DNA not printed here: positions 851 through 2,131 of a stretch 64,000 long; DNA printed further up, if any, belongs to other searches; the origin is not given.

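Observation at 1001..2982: Overlapping pair: ThiI/MnmA-like PP-loop ATPase with an extra Cys cluster plus an AmmeMemoRadiSam-type radical SAM enzyme, without AMMECR1/MEMO partners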

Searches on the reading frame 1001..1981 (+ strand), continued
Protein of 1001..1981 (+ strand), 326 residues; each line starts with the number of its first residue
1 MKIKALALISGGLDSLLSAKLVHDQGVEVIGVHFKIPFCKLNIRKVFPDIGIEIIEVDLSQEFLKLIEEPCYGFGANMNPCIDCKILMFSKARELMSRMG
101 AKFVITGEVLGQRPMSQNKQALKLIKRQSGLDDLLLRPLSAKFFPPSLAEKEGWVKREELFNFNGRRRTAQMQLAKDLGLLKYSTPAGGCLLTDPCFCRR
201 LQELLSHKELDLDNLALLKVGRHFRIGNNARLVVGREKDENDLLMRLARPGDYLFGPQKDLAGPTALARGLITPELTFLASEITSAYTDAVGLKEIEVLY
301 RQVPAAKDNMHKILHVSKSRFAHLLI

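Call 44: find_encoding_contigs(protein=P0290, flank=5000, max_places=1)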
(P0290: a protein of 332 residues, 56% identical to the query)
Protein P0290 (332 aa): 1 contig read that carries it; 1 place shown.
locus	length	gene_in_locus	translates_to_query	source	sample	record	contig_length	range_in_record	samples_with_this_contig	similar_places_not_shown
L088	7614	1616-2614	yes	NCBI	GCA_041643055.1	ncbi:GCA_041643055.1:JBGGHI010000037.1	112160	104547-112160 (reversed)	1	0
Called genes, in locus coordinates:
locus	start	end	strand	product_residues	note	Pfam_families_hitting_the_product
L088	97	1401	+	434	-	PF05496:RuvB_N, PF00004:AAA, PF07728:AAA_5 (weak), PF13173:AAA_14 (weak), PF16193:AAA_assoc_2, PF12002:MgsA_C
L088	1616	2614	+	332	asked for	PF02568:ThiI, PF03054:tRNA_Me_trans, PF18297:NFACT-R_2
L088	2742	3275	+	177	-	PF01909:NTP_transf_2, PF18765:Polbeta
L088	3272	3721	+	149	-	PF05168:HEPN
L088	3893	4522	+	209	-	PF02581:TMP-TENI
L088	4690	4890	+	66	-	PF02597:ThiS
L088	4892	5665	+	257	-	PF05690:ThiG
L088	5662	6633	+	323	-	PF04055:Radical_SAM, PF06968:BATS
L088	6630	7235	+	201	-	PF00899:ThiF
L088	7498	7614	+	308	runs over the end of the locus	PF04055:Radical_SAM, PF06968:BATS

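Call 45: find_encoding_contigs(protein=P0274, flank=5000, max_places=1)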
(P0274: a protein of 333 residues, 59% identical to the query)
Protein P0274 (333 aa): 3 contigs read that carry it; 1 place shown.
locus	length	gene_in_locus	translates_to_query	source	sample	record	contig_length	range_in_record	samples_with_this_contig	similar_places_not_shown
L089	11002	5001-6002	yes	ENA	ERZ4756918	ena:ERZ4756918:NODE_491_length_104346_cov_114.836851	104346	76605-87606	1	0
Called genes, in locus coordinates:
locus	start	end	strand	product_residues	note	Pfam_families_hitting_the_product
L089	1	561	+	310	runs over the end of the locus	PF00291:PALP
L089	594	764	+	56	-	-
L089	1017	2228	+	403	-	PF01837:HcyBio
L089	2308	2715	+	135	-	PF09383:NIL, PF13183:Fer4_8 (faint), PF13187:Fer4_9, PF00037:Fer4 (weak), PF13237:Fer4_10 (weak), PF14697:Fer4_21, PF12838:Fer4_7, PF00037:Fer4 (weak), +5 more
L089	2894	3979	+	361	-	PF03054:tRNA_Me_trans, PF20259:tRNA_Me_trans_M, PF20258:tRNA_Me_trans_C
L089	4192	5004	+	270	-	PF02540:NAD_synthase (weak)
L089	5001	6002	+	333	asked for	PF02568:ThiI, PF03054:tRNA_Me_trans, PF18297:NFACT-R_2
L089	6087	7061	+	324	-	PF04055:Radical_SAM, PF06968:BATS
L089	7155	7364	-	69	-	-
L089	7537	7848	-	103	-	PF12838:Fer4_7 (faint), PF14697:Fer4_21 (faint), PF00037:Fer4, PF12797:Fer4_2, PF12837:Fer4_6 (weak), PF13237:Fer4_10 (weak), PF13187:Fer4_9 (weak)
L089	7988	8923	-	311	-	PF01869:BcrAD_BadFG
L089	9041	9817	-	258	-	PF01869:BcrAD_BadFG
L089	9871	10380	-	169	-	PF08282:Hydrolase_3 (faint)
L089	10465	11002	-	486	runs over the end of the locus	PF11794:HpaB_N, PF03241:HpaB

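Call 66: search_protein_families(library=ncbifam, proteins=[L043:10975-11988:+, L060:10988-11992:+], max_evalue=1e-20)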
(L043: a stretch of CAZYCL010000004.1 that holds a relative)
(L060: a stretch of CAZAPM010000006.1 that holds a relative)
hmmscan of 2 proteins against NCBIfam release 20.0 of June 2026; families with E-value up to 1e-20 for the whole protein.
L043:10975-11988:+ (337 aa): 1 family
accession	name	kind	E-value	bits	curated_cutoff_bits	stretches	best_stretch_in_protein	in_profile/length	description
TIGR04337.1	AmmeMemoSam_rS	hypoth_equivalog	4.9e-103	344.6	220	1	7-336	4-334/349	AmmeMemoRadiSam system radical SAM enzyme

L060:10988-11992:+ (335 aa): 1 family
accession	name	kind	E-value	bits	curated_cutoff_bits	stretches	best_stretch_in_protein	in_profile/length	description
TIGR04337.1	AmmeMemoSam_rS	hypoth_equivalog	3.1e-99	332.2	220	1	13-335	9-333/349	AmmeMemoRadiSam system radical SAM enzyme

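Call 75: search_protein_families(library=pfam, proteins=[L043:8265-9995:+, L043:12470-13069:+, L043:13066-13686:+, L043:13683-14456:+], max_evalue=0.001)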
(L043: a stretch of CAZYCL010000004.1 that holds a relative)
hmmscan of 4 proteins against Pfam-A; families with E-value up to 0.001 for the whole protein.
L043:8265-9995:+ (576 aa): 4 families
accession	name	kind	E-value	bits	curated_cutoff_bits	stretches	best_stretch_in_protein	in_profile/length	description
PF02421.24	FeoB_N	-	2.7e-52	176.9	27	1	4-158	2-154/156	Ferrous iron transport protein B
PF07670.19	Gate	-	1.7e-31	109.2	29.6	2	294-389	2-103/104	Nucleoside recognition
PF01926.29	MMR_HSR1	-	2.4e-19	70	21.9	1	4-117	1-112/113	50S ribosome-binding GTPase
PF07664.17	FeoB_C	-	2.9e-12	46.6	26.6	1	396-445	2-53/54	Ferrous iron transport protein B C terminus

L043:12470-13069:+ (199 aa): 1 family
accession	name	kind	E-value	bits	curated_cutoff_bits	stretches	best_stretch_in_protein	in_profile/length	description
PF00857.26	Isochorismatase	-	1.3e-35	123.5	27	1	9-194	2-174/175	Isochorismatase domain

L043:13066-13686:+ (206 aa): 2 families
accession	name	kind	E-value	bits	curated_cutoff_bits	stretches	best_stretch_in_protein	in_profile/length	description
PF02581.23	TMP-TENI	-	6.8e-62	208.5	27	1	5-183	1-180/180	Thiamine monophosphate synthase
PF03060.21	NMO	-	0.00021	21.2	28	1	95-191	134-233/331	Nitronate monooxygenase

L043:13683-14456:+ (257 aa): 10 families
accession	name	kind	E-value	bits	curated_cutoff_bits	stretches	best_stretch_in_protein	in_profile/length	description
PF01946.23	Thi4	-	2.1e-81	273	26.2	1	9-239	1-235/235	Thi4 family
PF13450.12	NAD_binding_8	-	6.5e-10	39.6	21.9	1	30-62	1-33/68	NAD(P)-binding Rossmann-like domain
PF12831.13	FAD_oxidored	-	1.1e-09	38.6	27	1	27-172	1-148/416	FAD dependent oxidoreductase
PF01266.30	DAO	-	6.6e-09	36.2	27.9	1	28-63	2-37/353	FAD dependent oxidoreductase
PF00890.30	FAD_binding_2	-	1.1e-08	35.2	20.4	1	28-62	2-36/414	FAD binding domain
PF07992.20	Pyr_redox_2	-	1.9e-08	34.5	26.1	1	27-177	2-116/291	Pyridine nucleotide-disulphide oxidoreductase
PF03486.20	HI0933_like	-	1.5e-05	25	50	1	27-62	2-37/244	HI0933-like protein Rossmann domain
PF01494.25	FAD_binding_3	-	0.00012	21.9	22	1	25-56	1-32/349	FAD binding domain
PF01134.28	GIDA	-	0.00013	21.6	22.1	1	28-181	2-162/391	Glucose inhibited division protein A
PF13738.12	Pyr_redox_3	-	0.00059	19.6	30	0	30-57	2-30/305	Pyridine nucleotide-disulphide oxidoreductase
